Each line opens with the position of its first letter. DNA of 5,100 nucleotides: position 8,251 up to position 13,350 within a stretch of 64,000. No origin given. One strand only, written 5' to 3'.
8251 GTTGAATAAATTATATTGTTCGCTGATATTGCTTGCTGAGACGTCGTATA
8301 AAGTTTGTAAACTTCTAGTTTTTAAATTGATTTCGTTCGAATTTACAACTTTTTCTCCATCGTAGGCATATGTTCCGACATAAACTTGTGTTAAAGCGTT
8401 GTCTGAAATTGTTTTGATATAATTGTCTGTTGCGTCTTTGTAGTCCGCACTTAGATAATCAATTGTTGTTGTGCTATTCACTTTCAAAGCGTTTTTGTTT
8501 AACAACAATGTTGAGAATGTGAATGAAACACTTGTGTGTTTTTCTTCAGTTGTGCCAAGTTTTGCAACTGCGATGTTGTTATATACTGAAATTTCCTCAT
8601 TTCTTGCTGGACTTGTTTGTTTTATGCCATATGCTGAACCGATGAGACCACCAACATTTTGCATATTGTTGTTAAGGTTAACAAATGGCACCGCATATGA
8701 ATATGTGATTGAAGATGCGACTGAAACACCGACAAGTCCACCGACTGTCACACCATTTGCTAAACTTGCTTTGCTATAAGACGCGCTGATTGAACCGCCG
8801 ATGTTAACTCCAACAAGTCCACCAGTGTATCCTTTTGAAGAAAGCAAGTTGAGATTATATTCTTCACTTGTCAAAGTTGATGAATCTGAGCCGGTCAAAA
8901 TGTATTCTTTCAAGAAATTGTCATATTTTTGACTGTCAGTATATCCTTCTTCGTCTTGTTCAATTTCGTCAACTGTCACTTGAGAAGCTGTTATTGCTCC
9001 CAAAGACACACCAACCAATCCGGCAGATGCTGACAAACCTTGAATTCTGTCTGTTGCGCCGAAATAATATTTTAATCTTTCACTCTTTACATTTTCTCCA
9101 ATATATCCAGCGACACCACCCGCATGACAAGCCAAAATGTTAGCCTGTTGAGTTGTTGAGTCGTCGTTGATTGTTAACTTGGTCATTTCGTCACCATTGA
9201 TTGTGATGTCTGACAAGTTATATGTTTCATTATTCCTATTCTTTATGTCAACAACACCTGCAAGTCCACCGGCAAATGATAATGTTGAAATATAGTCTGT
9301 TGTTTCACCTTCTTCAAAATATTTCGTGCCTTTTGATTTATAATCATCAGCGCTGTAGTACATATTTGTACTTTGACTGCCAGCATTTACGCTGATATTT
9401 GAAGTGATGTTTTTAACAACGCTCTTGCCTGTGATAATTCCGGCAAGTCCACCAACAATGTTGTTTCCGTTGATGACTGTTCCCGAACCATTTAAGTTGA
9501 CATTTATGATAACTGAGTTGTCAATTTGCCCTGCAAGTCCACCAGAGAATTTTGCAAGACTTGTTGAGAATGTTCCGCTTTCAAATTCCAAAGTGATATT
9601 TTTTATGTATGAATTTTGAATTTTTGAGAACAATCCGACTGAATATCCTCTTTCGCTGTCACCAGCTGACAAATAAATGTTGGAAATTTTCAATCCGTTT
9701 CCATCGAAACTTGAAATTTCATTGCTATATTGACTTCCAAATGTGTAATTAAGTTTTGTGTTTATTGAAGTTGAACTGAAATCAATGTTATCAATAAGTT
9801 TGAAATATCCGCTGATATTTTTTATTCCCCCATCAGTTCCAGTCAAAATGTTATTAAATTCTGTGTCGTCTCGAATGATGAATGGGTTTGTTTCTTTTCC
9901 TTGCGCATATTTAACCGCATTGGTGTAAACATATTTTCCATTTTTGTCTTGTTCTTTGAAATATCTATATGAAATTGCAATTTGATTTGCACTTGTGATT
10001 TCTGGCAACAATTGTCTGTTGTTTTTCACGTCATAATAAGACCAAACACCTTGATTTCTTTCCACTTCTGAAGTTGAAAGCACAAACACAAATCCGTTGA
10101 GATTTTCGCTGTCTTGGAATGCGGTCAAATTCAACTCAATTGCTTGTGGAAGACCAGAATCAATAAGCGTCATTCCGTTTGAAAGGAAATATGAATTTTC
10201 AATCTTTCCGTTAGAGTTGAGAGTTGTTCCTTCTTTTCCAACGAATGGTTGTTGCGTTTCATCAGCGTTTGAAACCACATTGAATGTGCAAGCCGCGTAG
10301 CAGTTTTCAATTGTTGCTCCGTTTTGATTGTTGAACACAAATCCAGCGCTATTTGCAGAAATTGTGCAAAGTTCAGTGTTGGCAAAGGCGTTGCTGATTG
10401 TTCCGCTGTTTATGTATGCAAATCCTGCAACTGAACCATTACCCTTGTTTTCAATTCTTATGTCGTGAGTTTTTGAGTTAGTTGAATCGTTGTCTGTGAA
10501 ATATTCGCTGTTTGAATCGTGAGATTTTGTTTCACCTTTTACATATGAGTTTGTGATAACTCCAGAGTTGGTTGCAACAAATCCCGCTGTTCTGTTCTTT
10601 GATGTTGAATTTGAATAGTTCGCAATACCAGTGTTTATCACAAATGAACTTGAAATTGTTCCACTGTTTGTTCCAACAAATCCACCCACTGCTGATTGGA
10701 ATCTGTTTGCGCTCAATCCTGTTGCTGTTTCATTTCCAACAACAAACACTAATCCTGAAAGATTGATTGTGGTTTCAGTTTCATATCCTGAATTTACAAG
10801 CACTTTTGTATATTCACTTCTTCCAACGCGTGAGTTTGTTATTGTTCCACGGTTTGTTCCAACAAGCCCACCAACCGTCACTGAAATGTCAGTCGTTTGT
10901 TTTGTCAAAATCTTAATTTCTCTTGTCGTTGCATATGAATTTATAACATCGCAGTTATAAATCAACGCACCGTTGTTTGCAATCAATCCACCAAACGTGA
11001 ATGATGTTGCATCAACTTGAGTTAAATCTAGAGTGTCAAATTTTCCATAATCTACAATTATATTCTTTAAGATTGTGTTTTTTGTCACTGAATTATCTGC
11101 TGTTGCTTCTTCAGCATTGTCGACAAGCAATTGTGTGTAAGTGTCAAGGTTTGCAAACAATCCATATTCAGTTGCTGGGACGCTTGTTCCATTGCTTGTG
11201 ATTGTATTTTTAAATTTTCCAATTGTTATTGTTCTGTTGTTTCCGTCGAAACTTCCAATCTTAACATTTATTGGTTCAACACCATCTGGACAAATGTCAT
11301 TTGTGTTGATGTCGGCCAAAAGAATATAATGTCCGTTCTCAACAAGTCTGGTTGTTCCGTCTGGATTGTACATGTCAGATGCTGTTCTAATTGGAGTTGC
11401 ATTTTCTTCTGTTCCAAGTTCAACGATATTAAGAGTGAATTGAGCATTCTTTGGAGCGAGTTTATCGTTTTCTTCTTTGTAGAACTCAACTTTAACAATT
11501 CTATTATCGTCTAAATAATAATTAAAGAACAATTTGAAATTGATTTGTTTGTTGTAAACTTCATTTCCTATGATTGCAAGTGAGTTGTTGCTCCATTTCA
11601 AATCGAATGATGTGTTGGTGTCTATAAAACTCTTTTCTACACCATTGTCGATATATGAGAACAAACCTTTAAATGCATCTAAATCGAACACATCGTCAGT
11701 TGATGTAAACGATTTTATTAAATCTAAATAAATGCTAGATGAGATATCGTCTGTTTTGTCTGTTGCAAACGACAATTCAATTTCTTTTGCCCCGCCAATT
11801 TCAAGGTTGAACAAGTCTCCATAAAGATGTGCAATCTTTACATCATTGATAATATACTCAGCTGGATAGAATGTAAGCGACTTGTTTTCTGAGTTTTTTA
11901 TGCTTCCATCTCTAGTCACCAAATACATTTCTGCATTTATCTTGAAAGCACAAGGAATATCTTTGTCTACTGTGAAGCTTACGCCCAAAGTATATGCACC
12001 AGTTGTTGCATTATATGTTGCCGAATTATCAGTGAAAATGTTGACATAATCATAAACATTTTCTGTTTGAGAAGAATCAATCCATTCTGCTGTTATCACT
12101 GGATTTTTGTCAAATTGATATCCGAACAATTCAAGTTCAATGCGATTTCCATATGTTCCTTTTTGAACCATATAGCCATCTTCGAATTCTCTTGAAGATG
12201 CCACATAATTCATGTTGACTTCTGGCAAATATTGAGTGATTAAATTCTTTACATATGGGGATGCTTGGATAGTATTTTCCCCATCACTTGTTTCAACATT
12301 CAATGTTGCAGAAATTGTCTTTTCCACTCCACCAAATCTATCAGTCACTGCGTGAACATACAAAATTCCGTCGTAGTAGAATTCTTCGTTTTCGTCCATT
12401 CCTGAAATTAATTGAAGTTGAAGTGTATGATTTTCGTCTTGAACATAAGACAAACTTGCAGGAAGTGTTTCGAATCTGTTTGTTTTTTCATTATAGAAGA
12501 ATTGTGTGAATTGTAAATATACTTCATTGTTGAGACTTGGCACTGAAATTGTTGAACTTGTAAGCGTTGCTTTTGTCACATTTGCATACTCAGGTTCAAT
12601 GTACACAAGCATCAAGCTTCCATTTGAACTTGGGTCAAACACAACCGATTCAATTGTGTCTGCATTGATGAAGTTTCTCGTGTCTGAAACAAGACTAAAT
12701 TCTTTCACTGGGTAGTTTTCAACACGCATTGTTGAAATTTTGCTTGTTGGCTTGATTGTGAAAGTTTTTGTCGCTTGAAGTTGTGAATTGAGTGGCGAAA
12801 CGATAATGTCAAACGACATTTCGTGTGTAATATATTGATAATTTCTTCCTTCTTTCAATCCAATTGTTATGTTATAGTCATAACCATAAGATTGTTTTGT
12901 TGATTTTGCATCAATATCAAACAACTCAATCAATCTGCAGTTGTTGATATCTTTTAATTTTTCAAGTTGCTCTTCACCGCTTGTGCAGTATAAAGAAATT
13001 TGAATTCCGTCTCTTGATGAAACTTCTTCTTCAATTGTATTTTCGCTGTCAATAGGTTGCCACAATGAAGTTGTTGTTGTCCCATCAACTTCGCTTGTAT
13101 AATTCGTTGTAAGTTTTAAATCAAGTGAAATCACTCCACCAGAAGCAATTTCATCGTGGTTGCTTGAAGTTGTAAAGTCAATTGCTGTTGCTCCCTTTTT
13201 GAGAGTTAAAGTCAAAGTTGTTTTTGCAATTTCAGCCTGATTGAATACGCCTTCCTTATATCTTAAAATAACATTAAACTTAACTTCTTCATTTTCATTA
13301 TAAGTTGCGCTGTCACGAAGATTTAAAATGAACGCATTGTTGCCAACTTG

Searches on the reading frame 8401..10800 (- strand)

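Call 19: search_protein_families(library=pfam, proteins=[window:8401-10800:-], max_evalue=10)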
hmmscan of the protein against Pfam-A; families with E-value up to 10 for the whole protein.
window:8401-10800:- (800 aa): 2 families
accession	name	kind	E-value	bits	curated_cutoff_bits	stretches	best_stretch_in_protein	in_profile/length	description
PF07581.17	Glug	-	6.4e-05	23.6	20.5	5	658-678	4-25/28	The GLUG motif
PF25498.1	DUF7912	-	0.3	11.7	25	1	235-263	31-59/89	Domain of unknown function (DUF7912)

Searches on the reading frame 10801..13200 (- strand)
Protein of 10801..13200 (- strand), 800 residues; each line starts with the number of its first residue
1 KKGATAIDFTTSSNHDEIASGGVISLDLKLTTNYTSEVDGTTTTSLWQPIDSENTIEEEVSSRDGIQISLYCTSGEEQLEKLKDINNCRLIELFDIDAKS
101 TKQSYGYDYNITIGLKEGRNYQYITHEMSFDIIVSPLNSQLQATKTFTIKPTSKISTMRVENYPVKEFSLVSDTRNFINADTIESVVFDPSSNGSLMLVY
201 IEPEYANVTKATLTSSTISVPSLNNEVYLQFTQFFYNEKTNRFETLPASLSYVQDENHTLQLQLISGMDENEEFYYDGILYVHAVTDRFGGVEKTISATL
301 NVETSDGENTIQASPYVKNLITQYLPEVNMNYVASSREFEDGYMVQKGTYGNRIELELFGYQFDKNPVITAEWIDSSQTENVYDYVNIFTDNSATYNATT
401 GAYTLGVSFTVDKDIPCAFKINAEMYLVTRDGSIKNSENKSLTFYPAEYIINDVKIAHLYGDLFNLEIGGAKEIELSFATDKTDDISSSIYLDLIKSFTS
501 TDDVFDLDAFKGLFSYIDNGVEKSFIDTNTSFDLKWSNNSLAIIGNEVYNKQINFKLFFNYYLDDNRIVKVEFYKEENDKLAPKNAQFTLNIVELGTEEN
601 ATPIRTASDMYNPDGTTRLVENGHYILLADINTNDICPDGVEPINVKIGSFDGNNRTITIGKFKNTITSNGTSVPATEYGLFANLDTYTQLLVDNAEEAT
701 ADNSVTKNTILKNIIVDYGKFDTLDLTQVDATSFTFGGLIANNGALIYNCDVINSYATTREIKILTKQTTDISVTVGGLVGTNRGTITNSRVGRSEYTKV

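Call 19: search_protein_families(library=pfam, proteins=[window:10801-13200:-], max_evalue=10)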
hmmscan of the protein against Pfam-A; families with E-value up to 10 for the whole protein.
window:10801-13200:- (800 aa): 3 families
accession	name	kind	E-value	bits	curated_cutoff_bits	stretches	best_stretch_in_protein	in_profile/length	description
PF18618.6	HP0268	-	0.053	14.3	25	1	214-276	13-75/80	HP0268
PF18111.7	RPGR1_C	-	0.053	13.8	22.9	1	194-272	24-104/165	Retinitis pigmentosa G-protein regulator interacting C-terminal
PF07581.17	Glug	-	0.3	12.1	20.5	2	775-792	4-23/28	The GLUG motif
